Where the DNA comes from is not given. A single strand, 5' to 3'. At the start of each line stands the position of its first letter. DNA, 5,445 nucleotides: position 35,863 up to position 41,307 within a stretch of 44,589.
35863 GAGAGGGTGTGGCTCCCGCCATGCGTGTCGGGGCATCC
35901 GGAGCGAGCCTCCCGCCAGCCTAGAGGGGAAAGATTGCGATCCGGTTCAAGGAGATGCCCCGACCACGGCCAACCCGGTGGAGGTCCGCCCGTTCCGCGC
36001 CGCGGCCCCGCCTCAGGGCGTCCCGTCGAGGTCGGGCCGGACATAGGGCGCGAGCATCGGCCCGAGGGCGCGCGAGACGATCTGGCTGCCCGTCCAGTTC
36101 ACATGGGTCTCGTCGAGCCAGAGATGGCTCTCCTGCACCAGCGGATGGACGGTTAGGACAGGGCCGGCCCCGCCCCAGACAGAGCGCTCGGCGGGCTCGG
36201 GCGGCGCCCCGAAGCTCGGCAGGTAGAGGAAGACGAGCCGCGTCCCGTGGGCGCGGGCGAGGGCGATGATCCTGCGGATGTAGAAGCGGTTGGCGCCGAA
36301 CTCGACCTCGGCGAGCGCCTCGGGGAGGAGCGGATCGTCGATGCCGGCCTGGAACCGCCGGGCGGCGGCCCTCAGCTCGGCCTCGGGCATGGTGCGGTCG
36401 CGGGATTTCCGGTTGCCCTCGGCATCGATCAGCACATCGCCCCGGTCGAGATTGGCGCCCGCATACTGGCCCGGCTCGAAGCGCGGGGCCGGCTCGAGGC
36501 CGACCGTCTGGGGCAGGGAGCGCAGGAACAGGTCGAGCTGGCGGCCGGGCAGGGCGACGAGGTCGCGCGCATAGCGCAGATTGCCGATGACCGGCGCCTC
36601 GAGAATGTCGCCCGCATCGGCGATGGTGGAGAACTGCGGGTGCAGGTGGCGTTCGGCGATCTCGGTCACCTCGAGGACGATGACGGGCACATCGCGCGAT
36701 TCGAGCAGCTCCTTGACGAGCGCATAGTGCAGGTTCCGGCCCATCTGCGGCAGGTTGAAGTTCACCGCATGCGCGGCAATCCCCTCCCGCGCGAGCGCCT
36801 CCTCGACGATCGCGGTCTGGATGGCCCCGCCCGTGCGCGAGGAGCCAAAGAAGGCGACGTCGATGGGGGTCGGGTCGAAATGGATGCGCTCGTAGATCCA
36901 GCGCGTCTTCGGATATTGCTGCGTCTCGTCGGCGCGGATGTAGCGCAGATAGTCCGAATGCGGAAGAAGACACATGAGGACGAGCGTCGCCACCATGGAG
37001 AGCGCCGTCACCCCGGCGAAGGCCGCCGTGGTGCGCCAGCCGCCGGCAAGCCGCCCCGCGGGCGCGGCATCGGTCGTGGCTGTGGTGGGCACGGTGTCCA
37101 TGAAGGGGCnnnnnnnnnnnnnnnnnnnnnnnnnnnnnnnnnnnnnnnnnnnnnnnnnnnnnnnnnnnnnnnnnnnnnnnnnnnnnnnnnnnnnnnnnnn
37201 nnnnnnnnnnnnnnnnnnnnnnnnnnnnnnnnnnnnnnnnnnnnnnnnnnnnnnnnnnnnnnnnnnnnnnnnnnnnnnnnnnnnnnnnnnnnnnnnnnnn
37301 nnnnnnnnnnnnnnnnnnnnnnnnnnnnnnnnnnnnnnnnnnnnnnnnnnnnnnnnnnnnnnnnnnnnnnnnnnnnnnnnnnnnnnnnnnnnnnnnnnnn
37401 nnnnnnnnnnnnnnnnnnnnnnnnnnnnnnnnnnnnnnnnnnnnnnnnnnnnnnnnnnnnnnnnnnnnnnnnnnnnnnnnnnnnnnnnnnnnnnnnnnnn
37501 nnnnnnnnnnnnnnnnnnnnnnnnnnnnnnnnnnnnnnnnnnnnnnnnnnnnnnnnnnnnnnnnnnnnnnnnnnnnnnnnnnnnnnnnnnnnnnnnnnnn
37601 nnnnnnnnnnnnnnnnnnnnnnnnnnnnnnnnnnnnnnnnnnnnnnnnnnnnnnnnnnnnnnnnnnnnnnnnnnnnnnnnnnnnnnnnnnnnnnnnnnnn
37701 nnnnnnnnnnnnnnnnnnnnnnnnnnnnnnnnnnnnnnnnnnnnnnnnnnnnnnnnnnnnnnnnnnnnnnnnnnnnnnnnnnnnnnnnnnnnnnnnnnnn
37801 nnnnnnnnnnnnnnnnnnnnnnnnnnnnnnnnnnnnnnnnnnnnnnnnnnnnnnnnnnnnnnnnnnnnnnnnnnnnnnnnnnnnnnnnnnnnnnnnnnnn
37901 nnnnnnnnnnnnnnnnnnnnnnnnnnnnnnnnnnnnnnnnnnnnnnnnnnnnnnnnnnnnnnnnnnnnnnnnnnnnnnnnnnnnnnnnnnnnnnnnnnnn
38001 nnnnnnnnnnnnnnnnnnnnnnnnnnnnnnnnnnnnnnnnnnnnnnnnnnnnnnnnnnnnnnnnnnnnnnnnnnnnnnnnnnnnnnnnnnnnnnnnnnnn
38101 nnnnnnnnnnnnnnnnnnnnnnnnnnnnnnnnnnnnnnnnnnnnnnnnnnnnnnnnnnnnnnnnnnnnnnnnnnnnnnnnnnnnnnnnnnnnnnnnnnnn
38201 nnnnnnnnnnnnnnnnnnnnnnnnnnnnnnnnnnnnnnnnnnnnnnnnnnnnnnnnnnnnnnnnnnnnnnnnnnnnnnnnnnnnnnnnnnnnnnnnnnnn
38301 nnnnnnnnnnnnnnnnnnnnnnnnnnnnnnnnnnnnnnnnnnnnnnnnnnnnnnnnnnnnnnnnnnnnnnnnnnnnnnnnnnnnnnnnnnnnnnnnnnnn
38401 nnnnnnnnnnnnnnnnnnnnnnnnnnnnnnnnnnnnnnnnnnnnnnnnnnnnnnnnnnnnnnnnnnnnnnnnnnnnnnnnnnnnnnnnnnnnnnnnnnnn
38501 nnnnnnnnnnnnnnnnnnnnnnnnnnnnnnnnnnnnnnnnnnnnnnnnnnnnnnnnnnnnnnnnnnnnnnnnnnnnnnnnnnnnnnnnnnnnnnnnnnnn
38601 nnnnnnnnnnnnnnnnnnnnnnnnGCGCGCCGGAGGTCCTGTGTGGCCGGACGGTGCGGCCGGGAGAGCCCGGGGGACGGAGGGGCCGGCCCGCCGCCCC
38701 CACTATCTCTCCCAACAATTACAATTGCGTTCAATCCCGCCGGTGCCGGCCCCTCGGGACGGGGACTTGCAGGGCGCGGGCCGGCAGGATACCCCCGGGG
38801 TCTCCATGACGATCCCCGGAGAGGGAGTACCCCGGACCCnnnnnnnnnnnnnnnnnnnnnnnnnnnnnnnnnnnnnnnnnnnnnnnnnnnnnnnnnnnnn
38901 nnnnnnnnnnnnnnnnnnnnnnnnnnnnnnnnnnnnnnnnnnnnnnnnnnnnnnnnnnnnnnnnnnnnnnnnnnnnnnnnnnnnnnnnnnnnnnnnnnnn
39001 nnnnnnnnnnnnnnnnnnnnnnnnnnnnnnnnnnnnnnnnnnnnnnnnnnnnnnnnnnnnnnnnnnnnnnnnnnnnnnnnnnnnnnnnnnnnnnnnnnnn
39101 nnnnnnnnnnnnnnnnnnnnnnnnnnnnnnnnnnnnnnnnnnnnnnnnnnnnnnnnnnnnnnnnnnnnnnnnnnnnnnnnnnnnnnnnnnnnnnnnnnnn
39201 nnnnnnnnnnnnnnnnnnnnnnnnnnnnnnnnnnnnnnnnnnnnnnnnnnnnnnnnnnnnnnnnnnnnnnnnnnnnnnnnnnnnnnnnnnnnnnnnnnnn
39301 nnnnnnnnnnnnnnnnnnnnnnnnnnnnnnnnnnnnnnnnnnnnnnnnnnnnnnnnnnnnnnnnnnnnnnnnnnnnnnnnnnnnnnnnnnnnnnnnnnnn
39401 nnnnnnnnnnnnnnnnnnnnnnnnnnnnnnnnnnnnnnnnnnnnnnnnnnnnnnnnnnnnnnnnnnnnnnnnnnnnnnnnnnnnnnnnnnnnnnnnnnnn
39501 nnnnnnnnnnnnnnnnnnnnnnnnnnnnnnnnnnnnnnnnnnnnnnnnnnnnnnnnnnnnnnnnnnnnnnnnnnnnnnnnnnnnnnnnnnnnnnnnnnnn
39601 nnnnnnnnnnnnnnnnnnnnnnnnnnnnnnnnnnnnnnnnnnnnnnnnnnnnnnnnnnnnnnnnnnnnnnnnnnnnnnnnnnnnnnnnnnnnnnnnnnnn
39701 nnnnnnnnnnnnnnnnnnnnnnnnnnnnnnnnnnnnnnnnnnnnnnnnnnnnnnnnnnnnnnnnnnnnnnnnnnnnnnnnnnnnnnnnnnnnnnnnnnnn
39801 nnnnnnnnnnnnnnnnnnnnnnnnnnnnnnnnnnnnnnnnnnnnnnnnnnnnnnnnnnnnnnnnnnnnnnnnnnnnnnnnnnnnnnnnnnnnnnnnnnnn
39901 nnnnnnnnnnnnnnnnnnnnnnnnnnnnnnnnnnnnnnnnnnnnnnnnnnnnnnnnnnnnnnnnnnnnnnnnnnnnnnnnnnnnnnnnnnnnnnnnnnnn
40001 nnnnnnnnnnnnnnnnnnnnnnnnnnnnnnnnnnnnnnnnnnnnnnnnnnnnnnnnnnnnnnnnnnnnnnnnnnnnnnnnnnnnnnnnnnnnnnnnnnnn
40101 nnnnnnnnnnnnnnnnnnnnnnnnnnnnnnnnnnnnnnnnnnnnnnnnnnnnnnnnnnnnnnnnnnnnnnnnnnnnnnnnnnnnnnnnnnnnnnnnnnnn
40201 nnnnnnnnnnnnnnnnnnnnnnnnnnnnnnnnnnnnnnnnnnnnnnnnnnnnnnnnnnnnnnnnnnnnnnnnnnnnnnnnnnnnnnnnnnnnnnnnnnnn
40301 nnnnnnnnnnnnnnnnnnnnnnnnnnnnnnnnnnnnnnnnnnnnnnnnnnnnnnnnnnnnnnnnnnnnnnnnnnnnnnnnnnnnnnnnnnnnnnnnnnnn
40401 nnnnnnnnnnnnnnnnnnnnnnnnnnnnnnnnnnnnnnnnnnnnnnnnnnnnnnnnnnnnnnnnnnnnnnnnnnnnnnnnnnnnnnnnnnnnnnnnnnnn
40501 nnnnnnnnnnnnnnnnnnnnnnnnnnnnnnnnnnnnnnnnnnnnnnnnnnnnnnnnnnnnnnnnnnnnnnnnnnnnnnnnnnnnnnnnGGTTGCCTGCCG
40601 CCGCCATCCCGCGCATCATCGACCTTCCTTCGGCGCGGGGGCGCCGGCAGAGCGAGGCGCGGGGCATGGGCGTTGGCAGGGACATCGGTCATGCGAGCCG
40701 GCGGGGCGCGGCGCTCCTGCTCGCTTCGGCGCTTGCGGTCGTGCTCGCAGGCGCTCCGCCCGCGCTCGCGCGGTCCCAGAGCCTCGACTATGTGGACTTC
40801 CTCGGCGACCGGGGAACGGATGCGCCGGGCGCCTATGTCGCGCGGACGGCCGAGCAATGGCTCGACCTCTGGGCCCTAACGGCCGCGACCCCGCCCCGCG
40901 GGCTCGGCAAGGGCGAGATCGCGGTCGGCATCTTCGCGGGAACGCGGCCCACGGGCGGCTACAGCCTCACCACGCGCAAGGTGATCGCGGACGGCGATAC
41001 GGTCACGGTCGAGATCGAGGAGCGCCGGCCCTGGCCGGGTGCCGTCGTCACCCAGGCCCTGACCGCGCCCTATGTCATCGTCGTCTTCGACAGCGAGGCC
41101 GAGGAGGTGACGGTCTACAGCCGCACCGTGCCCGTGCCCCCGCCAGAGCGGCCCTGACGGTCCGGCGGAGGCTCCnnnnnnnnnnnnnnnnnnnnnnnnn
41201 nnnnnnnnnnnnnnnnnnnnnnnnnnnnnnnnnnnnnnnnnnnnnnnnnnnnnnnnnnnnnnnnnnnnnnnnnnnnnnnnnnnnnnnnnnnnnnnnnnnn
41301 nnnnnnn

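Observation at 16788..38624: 22-kb exosortase/PEP-CTERM exopolysaccharide locus between tRNA-Thr and metG, missing its expected initiating transferase and PrsK/PrsR regulators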

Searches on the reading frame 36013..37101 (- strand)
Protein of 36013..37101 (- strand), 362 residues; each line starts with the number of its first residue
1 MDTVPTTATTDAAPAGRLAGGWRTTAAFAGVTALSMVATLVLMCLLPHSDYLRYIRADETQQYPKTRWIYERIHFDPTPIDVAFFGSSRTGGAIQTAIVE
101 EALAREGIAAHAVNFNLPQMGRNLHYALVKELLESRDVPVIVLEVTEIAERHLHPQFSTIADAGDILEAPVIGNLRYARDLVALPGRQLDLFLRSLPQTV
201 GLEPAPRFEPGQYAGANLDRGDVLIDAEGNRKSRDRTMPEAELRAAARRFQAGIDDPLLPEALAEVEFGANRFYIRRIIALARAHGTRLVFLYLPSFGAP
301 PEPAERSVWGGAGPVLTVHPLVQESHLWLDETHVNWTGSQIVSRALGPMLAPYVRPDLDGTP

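Call 8: search_protein_families(library=ncbifam, proteins=[window:36013-37101:-], max_evalue=0.01)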
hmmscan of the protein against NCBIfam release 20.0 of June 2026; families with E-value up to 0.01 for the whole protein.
window:36013-37101:- (362 aa): 0 families

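Call 10: search_protein_families(library=pfam, proteins=[window:36013-37101:-], max_evalue=0.01)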
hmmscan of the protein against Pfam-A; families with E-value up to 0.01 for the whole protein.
window:36013-37101:- (362 aa): 0 families

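Call 33: find_homologous_proteins(query=window:36013-37101:-, max_evalue=0.00001)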
Query window:36013-37101:- (362 aa): 110 proteins with E <= 0.00001 among 8000 candidates.
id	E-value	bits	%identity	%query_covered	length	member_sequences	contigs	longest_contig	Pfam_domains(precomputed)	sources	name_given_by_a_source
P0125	1.8e-237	805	100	99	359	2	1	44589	-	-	-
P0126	1.5e-82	296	46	90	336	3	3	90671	-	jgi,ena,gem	-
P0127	8.6e-80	287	44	92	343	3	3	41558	-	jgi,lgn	jgi:hypothetical protein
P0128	4.7e-77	278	45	87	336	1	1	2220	-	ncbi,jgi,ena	jgi:hypothetical protein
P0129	1.0e-76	277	44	95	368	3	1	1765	-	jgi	jgi:hypothetical protein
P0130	4.7e-76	274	43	90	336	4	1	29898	-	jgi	jgi:hypothetical protein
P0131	9.0e-76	273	44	90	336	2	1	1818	-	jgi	jgi:hypothetical protein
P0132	1.6e-74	269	43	90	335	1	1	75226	-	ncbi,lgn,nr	ncbi:MAG TPA: hypothetical protein VHS76_12065 [Steroidobacteraceae bacterium]|nr:hypothetical prote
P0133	2.4e-73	265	42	90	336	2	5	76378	-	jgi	jgi:hypothetical protein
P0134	4.5e-73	265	40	97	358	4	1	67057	-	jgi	jgi:hypothetical protein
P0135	7.9e-72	261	42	90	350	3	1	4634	-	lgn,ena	-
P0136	1.7e-71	259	41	88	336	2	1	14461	-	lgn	-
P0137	1.5e-70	256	44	87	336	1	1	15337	-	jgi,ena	-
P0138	1.6e-70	256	43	89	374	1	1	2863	-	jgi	jgi:hypothetical protein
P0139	2.5e-70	256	43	85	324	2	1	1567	-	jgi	jgi:hypothetical protein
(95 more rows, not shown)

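Call 36: search_solved_structures(query=A2, max_evalue=1)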
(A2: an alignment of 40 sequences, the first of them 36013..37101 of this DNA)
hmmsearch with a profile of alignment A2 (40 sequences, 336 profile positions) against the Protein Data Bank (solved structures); distinct sequences matched with E-value up to 1: 2.
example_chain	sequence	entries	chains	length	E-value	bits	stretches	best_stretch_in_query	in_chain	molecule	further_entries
9ic4_A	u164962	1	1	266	0.59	12.3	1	81-140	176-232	Competence protein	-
3u7v_A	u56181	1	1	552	0.82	11.8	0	232-283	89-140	Beta-galactosidase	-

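Call 47: predict_structure(alignment_id=A2)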
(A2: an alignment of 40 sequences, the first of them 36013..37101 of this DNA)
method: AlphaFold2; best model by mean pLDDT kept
length: 362 residues; sequences in the alignment: 40
mean_pLDDT: 92.1   pTM: 0.89
mean pLDDT of the five models: 92.1, 91.2, 91.1, 90.8, 90.4
residues with pLDDT >= 90: 293; 70-90: 43; 50-70: 21; < 50: 5
segments of 3 or more residues with pLDDT < 50: 360-362
pLDDT, mean of each block of 10 residues (from residue 1): 56 59 91 98 97 91 91 98 97 98 98 96 98 98 95 94 97 95 97 86 87 95 89 95 98 92 94 96 97 97 91 95 97 98 98 76 48
secondary structure, 60 per line:
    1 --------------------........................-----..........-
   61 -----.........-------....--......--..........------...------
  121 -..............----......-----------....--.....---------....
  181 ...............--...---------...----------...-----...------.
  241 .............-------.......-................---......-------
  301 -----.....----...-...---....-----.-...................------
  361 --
elements in order: H21-44 H50-59 H66-74 E82-85 H88-93 H96-105 E112-114 H122-135 E140-145 H157-160 H163-167 H177-195 E223-225 E231-233 H240-253 H261-267 H269-284 E288-293 H306-310 E315-317 H336-354

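Call 50: fold_search(model_id=the predicted structure, library=pdb)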
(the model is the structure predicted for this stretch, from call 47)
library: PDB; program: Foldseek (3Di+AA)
matches with E <= 10: 1391; with E <= 0.001: 5
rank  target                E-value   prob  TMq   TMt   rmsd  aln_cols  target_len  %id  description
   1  3bma_F                3.3e-04  1.00  0.41  0.39  11.7       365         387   13  Crystal structure of D-alanyl-lipoteichoic acid synthetase from Streptococcus pneumoniae R6 (released 2007-12-25)
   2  6pfx_A                3.9e-04  1.00  0.40  0.38  14.2       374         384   11  D-alanyl transferase DltD from Enterococcus faecium (released 2019-07-03)
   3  6pfx_B                5.4e-04  1.00  0.39  0.37  13.7       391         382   11  D-alanyl transferase DltD from Enterococcus faecium (released 2019-07-03)
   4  6o93                  8.9e-04  0.99  0.36  0.33  13.5       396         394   10  D-alanyl transferase DltD from Enterococcus faecalis (released 2019-03-27)
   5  7dxm_B                9.9e-04  1.00  0.39  0.37  13.6       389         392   11  Crystal structure of DltD (released 2021-07-21)
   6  3bma_B                1.2e-03  1.00  0.39  0.36  11.7       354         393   11  Crystal structure of D-alanyl-lipoteichoic acid synthetase from Streptococcus pneumoniae R6 (released 2007-12-25)
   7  3bma_C                1.9e-03  1.00  0.39  0.37  11.9       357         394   11  Crystal structure of D-alanyl-lipoteichoic acid synthetase from Streptococcus pneumoniae R6 (released 2007-12-25)
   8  3bma_E                1.9e-03  1.00  0.40  0.38  10.2       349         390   12  Crystal structure of D-alanyl-lipoteichoic acid synthetase from Streptococcus pneumoniae R6 (released 2007-12-25)
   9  3p94_D                3.6e-03  1.00  0.32  0.53   9.3       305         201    9  Crystal structure of a GDSL-like Lipase (BDI_0976) from Parabacteroides distasonis ATCC 8503 at 1.93 A resolution (released 2010-11-03)
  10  7tlv                  4.5e-03  1.00  0.32  0.50  12.4       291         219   10  Structure of Neisseria gonorrhoeae peptidoglycan O-acetyltransferase B (PatB) substituted with selenomethionine (released 2023-01-25)
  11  7dxm_A                4.5e-03  0.99  0.40  0.38  12.9       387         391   11  Crystal structure of DltD (released 2021-07-21)
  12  3bma_D                4.7e-03  0.99  0.39  0.37  12.3       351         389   10  Crystal structure of D-alanyl-lipoteichoic acid synthetase from Streptococcus pneumoniae R6 (released 2007-12-25)
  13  3bma_A                4.7e-03  0.99  0.39  0.36  12.6       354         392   11  Crystal structure of D-alanyl-lipoteichoic acid synthetase from Streptococcus pneumoniae R6 (released 2007-12-25)
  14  3p94_C                5.6e-03  1.00  0.32  0.53   9.9       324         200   10  Crystal structure of a GDSL-like Lipase (BDI_0976) from Parabacteroides distasonis ATCC 8503 at 1.93 A resolution (released 2010-11-03)
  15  9hi5_B                5.6e-03  0.99  0.32  0.51  10.6       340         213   11  Structure of scaffold FI6-focused design_02 (released 2025-12-03)
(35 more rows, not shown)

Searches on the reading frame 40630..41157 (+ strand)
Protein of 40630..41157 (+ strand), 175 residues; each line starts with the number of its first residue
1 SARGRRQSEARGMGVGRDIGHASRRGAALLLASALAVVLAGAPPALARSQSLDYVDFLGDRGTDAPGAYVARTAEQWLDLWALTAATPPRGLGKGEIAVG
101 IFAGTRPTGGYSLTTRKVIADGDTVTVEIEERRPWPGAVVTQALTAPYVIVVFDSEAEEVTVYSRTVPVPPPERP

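Call 13: search_protein_families(library=pfam, proteins=[window:40630-41157:+], max_evalue=0.001)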
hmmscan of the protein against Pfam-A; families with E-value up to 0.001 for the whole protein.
window:40630-41157:+ (175 aa): 1 family
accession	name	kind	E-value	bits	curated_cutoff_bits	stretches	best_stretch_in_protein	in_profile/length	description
PF14343.11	PrcB_C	-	1.7e-15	57.4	24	1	99-153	3-55/56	PrcB C-terminal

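Call 46: search_protein_families(library=ncbifam, proteins=[window:40630-41157:+], max_evalue=0.00001)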
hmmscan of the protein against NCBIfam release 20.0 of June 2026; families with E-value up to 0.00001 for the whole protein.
window:40630-41157:+ (175 aa): 1 family
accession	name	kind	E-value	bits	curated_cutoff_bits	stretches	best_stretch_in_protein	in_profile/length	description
NF033596.1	denti_PrcB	equivalog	1.6e-10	41.1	125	1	99-158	112-171/176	dentilisin complex subunit PrcB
